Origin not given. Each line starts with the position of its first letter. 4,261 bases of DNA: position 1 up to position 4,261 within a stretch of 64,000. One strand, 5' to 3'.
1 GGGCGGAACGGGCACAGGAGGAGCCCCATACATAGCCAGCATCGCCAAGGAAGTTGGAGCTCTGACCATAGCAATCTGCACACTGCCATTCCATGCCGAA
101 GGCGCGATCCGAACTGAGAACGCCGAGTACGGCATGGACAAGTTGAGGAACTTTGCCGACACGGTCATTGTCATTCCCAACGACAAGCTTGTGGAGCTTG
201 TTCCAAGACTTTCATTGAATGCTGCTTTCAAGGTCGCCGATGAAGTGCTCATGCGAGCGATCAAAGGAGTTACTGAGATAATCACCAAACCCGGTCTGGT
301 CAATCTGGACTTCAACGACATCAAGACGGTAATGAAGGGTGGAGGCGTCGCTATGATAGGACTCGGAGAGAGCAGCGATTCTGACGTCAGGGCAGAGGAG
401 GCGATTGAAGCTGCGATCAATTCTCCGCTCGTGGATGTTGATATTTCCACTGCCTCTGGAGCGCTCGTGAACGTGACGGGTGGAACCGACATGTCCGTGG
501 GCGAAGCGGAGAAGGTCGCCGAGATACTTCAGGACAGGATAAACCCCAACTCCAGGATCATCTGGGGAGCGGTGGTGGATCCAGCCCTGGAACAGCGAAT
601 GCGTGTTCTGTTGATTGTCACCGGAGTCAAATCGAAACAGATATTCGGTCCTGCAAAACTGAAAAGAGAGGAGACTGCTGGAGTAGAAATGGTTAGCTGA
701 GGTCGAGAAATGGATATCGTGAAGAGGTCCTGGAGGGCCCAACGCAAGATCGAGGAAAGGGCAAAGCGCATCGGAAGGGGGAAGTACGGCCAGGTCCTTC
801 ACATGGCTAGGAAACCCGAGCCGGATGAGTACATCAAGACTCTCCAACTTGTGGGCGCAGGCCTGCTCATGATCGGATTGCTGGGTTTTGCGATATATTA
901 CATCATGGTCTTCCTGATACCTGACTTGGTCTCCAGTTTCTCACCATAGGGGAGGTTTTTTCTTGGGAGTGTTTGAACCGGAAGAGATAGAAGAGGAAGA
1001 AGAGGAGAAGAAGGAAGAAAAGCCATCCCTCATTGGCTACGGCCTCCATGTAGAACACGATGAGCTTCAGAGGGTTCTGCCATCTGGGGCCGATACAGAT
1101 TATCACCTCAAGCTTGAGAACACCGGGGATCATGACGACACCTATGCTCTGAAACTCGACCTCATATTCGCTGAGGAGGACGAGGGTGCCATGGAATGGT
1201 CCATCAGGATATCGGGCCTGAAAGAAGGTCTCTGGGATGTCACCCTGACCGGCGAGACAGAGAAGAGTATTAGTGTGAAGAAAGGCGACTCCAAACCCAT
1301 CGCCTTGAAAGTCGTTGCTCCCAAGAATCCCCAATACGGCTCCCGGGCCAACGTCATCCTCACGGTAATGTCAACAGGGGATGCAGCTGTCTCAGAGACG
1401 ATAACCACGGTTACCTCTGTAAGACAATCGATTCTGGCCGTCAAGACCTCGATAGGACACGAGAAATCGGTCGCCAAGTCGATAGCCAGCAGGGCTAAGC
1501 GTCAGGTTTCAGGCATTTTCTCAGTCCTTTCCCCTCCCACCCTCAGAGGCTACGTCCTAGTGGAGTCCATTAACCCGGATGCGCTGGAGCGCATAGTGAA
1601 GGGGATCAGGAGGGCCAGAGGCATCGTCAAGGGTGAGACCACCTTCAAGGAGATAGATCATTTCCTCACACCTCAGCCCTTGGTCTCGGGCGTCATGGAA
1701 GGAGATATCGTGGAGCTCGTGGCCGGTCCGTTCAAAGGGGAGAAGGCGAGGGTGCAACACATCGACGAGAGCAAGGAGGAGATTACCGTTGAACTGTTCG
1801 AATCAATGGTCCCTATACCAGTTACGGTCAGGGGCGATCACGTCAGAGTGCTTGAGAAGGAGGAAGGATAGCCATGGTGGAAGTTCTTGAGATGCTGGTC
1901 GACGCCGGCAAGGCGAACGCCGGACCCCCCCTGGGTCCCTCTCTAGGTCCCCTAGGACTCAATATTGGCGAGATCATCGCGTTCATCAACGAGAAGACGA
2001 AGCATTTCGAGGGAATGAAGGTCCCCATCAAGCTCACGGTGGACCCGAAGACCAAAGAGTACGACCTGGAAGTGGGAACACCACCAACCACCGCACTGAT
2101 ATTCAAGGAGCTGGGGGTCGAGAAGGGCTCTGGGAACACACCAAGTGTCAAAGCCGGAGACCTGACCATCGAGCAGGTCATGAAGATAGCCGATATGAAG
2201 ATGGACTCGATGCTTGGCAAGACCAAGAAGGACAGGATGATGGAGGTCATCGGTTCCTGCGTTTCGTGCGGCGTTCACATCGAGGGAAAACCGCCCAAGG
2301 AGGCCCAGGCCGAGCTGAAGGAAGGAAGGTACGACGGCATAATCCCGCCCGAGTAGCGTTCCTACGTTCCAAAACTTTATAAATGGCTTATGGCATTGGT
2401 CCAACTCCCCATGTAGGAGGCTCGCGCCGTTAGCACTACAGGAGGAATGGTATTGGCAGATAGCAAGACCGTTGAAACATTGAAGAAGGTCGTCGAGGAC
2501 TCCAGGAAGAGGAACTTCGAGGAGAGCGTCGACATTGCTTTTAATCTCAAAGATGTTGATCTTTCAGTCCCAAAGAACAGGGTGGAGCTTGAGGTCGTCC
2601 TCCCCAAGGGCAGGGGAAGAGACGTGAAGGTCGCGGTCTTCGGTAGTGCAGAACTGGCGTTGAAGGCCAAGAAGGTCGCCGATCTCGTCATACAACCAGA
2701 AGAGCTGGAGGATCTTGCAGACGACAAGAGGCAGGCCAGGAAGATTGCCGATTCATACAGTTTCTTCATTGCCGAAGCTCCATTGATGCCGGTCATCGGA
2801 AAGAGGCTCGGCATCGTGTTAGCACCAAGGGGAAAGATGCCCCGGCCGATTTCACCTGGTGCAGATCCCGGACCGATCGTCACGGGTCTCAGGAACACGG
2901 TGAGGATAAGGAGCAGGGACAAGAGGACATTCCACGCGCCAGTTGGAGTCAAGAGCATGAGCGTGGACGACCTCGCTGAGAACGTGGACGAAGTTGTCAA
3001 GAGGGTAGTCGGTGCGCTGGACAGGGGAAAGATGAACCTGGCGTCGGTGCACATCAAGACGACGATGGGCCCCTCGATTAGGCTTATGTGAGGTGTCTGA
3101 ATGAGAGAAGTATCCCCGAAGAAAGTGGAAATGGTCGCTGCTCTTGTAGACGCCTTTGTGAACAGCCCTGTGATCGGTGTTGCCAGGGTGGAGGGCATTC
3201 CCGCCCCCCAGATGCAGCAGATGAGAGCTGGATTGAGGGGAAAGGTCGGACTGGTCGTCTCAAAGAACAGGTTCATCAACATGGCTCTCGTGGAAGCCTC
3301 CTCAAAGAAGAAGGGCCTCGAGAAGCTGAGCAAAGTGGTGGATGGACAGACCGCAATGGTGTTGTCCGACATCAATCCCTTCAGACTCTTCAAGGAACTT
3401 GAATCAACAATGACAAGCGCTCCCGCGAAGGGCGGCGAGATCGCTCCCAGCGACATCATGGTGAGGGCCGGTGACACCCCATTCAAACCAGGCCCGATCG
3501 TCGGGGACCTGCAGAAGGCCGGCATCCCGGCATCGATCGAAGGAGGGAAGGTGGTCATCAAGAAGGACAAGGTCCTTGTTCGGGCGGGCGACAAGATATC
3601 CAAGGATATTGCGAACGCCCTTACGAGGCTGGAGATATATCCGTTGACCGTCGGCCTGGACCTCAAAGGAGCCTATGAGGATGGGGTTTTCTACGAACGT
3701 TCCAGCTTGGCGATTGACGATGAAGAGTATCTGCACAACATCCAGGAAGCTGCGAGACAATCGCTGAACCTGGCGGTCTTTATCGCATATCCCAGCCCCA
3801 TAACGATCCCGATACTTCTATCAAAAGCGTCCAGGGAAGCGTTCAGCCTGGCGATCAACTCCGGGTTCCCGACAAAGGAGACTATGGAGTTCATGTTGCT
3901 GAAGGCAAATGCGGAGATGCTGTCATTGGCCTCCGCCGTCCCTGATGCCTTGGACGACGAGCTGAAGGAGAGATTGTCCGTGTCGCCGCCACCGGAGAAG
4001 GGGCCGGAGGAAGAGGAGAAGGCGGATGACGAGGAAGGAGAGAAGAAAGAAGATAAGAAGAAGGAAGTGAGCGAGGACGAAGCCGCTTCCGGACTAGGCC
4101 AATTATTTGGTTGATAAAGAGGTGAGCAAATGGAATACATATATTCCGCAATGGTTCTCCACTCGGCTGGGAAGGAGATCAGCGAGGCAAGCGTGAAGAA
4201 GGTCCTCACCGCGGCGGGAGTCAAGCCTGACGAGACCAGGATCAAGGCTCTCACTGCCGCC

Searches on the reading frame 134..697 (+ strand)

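Call 65: search_protein_families(library=pfam, proteins=[window:134-697:+], max_evalue=0.00001)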
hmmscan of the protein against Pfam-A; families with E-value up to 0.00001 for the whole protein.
window:134-697:+ (188 aa): 1 family
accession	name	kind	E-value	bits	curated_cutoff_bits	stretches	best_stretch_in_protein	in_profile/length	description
PF12327.13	FtsZ_C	-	7.1e-32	110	27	1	71-166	1-95/95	FtsZ family, C-terminal domain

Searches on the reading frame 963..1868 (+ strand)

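Call 65: search_protein_families(library=pfam, proteins=[window:963-1868:+], max_evalue=0.00001)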
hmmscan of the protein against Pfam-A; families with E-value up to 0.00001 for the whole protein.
window:963-1868:+ (302 aa): 2 families
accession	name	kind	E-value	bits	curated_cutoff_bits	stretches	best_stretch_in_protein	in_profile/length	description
PF03439.18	Spt5-NGN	-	2.6e-18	66.2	22.4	1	157-235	2-84/84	Early transcription elongation factor of RNA pol II, NGN section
PF00467.35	KOW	-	1.1e-08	35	22.3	1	246-277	1-32/32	KOW motif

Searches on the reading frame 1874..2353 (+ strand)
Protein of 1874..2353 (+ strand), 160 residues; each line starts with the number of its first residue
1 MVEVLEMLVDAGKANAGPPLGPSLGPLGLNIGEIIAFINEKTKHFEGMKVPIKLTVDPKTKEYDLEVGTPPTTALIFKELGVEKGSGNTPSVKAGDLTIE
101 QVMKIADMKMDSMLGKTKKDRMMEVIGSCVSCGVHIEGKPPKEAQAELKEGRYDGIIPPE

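Call 65: search_protein_families(library=pfam, proteins=[window:1874-2353:+], max_evalue=0.00001)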
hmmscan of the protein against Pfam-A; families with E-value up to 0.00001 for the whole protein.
window:1874-2353:+ (160 aa): 2 families
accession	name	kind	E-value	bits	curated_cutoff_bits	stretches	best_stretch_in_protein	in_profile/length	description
PF03946.19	Ribosomal_L11_N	-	4.5e-21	74.8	32.9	1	6-62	2-57/58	Ribosomal protein L11, N-terminal domain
PF00298.24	Ribosomal_L11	-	8.7e-19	68.2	21.4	1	69-136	2-69/69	Ribosomal protein L11, RNA binding domain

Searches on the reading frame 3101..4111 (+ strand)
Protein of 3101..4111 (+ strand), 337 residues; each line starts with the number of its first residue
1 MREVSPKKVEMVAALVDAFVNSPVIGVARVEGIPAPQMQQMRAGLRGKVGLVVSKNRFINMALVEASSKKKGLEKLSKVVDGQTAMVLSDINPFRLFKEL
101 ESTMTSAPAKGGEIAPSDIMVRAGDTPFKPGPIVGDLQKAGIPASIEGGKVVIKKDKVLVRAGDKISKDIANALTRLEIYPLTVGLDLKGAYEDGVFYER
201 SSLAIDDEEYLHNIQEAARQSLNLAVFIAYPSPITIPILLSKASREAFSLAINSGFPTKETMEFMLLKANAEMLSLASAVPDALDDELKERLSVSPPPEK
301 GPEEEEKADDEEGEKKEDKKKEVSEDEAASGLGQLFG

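Call 65: search_protein_families(library=pfam, proteins=[window:3101-4111:+], max_evalue=0.00001)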
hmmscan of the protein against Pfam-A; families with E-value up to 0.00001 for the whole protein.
window:3101-4111:+ (337 aa): 2 families
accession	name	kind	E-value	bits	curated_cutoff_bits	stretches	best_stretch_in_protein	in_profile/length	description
PF17777.6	RL10P_insert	-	5e-17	62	29.1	1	109-179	1-71/71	Insertion domain in 60S ribosomal protein L10P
PF00466.25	Ribosomal_L10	-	5.6e-17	62.1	22.8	1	6-102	4-97/100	Ribosomal protein L10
